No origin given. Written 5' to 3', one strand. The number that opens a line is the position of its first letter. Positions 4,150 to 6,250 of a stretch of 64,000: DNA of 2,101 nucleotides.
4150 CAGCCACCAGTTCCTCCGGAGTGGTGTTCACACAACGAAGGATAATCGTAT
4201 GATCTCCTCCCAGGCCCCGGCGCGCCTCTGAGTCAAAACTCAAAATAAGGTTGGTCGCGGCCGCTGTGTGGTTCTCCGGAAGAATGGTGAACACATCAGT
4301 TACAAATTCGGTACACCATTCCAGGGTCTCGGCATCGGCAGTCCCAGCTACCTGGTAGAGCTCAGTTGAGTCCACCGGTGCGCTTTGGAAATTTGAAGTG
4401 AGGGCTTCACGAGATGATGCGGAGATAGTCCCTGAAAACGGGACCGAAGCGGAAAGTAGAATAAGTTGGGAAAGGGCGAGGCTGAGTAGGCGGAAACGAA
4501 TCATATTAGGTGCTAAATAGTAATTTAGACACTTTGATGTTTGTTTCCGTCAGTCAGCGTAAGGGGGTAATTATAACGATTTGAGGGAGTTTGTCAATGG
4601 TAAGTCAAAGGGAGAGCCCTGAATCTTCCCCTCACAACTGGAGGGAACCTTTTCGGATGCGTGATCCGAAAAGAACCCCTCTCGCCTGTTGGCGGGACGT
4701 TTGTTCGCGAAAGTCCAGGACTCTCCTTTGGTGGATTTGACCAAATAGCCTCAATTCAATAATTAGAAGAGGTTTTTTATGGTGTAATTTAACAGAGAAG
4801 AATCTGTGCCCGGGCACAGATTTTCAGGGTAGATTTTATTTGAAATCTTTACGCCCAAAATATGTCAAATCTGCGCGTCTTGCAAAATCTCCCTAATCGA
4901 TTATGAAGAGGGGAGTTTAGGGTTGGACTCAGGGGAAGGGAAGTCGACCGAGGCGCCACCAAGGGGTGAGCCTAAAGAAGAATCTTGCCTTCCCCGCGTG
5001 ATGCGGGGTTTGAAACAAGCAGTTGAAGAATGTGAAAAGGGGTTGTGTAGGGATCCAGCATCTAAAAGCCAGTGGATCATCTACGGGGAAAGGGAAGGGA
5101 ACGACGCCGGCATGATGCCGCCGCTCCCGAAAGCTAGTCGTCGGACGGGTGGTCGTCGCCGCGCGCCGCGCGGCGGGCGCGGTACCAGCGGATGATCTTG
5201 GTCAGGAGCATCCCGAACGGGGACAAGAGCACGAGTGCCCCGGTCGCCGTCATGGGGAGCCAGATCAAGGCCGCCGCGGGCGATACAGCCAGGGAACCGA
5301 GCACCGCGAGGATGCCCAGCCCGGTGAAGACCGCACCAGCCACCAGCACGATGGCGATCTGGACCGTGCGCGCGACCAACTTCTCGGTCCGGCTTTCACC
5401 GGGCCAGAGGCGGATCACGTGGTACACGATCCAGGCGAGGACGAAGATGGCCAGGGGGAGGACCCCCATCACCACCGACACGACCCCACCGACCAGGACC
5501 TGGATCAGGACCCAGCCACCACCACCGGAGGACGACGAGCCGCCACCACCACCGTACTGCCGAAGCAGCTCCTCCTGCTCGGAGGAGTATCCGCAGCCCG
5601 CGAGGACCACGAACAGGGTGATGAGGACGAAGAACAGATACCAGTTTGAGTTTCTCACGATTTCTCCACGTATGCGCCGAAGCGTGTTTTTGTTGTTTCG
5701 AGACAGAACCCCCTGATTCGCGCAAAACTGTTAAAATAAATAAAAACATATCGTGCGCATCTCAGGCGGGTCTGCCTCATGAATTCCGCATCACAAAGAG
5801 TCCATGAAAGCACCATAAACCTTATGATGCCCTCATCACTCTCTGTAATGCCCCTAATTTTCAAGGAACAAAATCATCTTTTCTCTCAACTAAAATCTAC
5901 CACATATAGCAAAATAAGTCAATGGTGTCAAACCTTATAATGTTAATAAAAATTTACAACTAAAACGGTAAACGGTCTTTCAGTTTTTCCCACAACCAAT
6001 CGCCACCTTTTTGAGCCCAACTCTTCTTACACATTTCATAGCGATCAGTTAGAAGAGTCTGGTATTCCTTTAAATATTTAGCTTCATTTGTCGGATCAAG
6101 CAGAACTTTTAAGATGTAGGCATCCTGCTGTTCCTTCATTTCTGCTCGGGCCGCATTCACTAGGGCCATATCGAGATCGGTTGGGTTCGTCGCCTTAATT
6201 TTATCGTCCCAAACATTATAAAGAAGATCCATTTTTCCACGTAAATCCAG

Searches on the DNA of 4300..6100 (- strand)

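Call 9: search_rna_families(source=window, start=4300, end=6100, threshold=evalue, max_evalue=5)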
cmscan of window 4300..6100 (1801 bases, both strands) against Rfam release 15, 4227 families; matches with E-value up to 5: 3.
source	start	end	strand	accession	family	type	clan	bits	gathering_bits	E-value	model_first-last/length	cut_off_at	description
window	5698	5780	-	RF03573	mir-1954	Gene; miRNA;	-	23.7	99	0.034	1-82/82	no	mir-1954 microRNA precursor family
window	5696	5784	+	RF01024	mir-944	Gene; miRNA;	-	23.4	100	0.34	1-88/88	no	mir-944 microRNA precursor family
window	5035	5128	+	RF02769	Ysr202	Gene; sRNA;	-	14.6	315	0.26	1-282/282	no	Yersinia sRNA 202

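Call 95: build_rna_model(alignment_id=A3)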
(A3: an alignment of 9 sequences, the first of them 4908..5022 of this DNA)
Model R1 built from alignment A3 (9 sequences, 134 columns); structure: RNAalifold consensus.
model positions 113; base pairs 16; branch points 0; effective number of sequences 4.16; information 0.59 bits per position. Calibrated on 0.2 Mb of random sequence (short: E-values are rough).
structure used (alignment columns):
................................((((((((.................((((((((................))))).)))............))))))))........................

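Call 96: search_with_rna_model(model_id=R1, sources=[window, L010, L013, L016, L019, L022, L023, L025, L026, L027, L028, L029, L030, L031, L032, L033, L034, L035, L036, L037, L038, L039, L040, L041, L042, L043, L044, L045, L046, L047, L048, L049, L050, L051, L052, L053, L054, L055, L056, L057, L058, L059, L060, L061, L062, L063, L064, L065, L066, L067, L068, L069, L070, L071, L072, L073, L074, L075, L076, L077, L078, L079, L080, L081, L082, L083, L084, L085, L086, L087, L088, L089, L090, L091, L092, L093, L094, L095, L096, L097, L098, L099, L100, L101], max_evalue=1)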
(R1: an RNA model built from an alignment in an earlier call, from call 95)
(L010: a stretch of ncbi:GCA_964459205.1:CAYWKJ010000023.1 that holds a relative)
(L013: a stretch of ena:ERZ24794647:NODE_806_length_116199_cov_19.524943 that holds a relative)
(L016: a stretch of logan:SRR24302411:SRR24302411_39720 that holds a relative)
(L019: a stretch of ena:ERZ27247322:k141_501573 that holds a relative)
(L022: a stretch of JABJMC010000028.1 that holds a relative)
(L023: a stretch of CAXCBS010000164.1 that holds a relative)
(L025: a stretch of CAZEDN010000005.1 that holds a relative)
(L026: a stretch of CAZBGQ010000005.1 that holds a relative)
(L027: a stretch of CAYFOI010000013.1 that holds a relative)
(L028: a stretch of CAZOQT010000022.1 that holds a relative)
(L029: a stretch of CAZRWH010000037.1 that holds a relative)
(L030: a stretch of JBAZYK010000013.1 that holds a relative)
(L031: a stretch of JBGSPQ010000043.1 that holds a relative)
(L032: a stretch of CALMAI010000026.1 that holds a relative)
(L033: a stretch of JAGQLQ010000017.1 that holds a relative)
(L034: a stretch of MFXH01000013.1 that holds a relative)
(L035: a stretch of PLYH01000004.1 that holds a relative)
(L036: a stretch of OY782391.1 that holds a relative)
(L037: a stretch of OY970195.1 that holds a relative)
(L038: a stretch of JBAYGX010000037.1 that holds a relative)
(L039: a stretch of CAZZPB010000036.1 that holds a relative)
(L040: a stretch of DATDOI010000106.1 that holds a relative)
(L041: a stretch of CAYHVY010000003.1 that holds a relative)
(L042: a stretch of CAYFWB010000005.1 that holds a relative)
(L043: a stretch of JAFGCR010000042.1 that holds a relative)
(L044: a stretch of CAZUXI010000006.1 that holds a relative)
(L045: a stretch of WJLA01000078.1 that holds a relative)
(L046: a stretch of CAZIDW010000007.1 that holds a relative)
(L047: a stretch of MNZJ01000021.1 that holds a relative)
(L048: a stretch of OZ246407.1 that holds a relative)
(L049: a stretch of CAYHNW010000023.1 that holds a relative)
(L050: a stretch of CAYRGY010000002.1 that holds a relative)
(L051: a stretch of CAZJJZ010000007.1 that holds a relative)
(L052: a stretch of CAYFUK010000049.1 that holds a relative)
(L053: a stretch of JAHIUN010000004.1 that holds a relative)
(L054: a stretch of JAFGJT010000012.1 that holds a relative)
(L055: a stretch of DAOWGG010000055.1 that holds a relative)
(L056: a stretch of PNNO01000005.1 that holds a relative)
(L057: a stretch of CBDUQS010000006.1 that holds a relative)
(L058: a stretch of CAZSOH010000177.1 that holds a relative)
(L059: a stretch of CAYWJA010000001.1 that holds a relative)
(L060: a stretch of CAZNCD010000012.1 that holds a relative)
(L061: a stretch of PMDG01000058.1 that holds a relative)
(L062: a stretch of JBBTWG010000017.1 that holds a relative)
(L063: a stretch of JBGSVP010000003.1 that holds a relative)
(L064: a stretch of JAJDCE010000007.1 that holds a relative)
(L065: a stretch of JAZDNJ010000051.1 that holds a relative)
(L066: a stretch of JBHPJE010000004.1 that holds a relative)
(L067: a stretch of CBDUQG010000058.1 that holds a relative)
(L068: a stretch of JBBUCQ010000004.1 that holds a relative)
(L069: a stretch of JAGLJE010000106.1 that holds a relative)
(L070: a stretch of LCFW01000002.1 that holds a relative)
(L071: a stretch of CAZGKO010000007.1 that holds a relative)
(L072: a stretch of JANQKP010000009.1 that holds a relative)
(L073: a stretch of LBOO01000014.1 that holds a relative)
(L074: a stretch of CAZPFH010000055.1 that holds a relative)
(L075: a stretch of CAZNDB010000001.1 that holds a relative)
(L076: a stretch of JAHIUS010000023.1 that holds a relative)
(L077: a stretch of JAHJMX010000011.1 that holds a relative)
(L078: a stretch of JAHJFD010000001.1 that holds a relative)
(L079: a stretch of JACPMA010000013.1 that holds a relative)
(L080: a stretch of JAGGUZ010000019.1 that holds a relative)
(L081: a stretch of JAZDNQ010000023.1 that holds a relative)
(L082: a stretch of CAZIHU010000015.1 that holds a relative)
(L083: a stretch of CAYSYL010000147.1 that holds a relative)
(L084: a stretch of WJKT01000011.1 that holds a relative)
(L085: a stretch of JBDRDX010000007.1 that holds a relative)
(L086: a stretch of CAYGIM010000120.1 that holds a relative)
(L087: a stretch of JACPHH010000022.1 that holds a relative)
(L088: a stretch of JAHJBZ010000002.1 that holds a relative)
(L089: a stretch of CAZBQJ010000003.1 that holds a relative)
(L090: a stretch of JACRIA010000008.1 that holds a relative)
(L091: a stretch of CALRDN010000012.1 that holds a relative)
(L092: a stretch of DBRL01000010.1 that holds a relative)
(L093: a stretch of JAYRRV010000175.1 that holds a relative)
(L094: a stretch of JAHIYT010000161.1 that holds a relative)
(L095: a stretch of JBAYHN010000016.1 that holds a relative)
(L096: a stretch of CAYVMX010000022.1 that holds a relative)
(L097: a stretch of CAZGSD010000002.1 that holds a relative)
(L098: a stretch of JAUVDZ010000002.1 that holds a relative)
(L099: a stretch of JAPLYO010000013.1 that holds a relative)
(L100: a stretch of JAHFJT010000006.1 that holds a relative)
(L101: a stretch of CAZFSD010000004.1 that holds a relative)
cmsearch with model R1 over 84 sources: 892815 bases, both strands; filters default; matches with E-value up to 1: 10.
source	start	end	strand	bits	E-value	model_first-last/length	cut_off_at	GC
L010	9756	9865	+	104.7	9.8e-23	1-113/113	no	0.5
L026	5579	5696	+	100.2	1.3e-21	1-113/113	no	0.5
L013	5740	5857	+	100.1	1.3e-21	1-113/113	no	0.5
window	4911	5021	-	99.5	1.8e-21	1-113/113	no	0.58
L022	5595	5704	+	98.2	3.9e-21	1-113/113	no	0.53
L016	5833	5938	+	71.8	1.1e-14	1-113/113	no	0.47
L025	932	1055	+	60.1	8.1e-12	1-113/113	no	0.56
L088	2446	2504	-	15.8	0.59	1-113/113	no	0.47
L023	224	280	+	15.2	0.84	27-93/113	no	0.46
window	12593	12629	+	14.9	0.96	1-113/113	no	0.32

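Call 97: search_with_rna_model(model_id=R1, sources=[L103, L104, L105, L106, L107, L108, L109, L110, L111, L112, L113, L114, L115, L116, L117, L118, L119, L120, L121, L122, L123, L124, L125, L126, L127, L128, L129, L130, L131, L132, L133, L134, L135, L136, L137, L138, L139, L140, L141, L142, L143, L144, L145, L146, L147, L148, L149, L150, L151, L152, L153, L154, L155, L156, L157, L158, L159, L160, L161, L162, L163, L164, L165, L166, L167, L168, L169, L170, L171, L172, L173, L174, L175, L176, L177, L178, L179, L180, L181], max_evalue=1)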
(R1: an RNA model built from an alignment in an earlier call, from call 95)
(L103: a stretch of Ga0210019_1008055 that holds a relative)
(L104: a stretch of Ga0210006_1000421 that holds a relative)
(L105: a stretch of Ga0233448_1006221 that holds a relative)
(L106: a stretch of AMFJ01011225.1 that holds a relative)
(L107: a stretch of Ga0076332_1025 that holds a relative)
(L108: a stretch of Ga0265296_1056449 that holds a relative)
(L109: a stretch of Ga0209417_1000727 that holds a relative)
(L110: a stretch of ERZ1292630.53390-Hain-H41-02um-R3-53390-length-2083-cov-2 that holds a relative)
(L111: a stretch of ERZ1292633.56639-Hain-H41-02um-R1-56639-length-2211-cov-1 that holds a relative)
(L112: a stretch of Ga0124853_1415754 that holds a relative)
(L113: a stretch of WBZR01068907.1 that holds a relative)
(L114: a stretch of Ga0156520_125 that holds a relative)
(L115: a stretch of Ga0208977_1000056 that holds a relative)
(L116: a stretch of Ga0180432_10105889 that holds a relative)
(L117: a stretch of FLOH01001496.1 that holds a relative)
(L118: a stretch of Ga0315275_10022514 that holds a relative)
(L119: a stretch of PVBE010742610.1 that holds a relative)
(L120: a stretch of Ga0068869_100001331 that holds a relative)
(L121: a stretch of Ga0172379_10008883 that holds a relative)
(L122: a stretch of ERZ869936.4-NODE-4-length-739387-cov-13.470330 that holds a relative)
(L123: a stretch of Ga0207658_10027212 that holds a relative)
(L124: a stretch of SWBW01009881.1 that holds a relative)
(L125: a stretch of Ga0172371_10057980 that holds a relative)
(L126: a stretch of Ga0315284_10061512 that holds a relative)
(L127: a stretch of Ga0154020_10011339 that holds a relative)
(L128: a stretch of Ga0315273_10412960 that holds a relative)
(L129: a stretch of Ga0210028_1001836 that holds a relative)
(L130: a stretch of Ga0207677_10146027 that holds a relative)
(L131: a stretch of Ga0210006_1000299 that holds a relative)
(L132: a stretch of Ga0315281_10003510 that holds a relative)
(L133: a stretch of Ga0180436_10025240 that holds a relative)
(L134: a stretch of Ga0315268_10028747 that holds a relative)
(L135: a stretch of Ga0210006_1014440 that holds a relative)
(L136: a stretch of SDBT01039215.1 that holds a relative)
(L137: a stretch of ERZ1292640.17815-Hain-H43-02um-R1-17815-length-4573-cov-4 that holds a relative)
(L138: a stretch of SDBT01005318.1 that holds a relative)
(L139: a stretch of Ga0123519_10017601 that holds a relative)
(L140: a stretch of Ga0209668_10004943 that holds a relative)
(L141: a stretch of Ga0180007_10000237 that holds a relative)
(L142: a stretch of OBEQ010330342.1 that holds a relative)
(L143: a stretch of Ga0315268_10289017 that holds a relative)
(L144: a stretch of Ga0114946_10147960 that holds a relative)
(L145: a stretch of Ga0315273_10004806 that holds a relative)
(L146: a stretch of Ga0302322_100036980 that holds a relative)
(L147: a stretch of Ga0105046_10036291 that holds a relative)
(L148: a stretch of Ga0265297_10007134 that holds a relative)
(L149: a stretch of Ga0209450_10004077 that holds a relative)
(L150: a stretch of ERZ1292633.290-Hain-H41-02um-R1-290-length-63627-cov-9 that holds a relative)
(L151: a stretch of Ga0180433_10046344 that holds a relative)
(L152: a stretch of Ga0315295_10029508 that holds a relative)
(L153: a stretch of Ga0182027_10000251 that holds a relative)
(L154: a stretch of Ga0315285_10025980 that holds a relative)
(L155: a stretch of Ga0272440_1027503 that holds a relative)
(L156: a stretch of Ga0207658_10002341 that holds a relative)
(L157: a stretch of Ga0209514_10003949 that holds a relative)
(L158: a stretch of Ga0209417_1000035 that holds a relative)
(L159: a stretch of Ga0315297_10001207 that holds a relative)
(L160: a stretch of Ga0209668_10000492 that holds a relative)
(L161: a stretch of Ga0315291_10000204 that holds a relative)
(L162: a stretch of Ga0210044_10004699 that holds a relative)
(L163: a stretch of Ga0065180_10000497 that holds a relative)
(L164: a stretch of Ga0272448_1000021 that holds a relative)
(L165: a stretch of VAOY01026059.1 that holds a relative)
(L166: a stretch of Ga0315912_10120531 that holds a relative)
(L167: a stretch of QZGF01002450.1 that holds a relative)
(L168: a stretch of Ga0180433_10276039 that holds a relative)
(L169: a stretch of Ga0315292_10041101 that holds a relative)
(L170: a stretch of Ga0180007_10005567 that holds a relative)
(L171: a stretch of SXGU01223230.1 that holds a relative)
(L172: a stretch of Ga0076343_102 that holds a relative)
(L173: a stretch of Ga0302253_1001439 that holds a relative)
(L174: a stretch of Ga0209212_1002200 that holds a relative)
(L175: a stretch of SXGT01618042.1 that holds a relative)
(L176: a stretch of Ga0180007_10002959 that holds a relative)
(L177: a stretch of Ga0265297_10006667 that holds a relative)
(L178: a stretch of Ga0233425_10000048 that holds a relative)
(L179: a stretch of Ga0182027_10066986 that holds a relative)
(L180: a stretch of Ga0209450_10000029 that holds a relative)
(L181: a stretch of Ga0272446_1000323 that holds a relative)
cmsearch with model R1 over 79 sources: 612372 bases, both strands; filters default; matches with E-value up to 1: 4.
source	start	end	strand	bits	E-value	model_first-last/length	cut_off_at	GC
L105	152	266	+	95.6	1.1e-20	1-113/113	no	0.48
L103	384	498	+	91.3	1.3e-19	1-113/113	no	0.51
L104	5135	5249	+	91.3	1.3e-19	1-113/113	no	0.51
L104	6502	6576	-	14.2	0.97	1-113/113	no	0.44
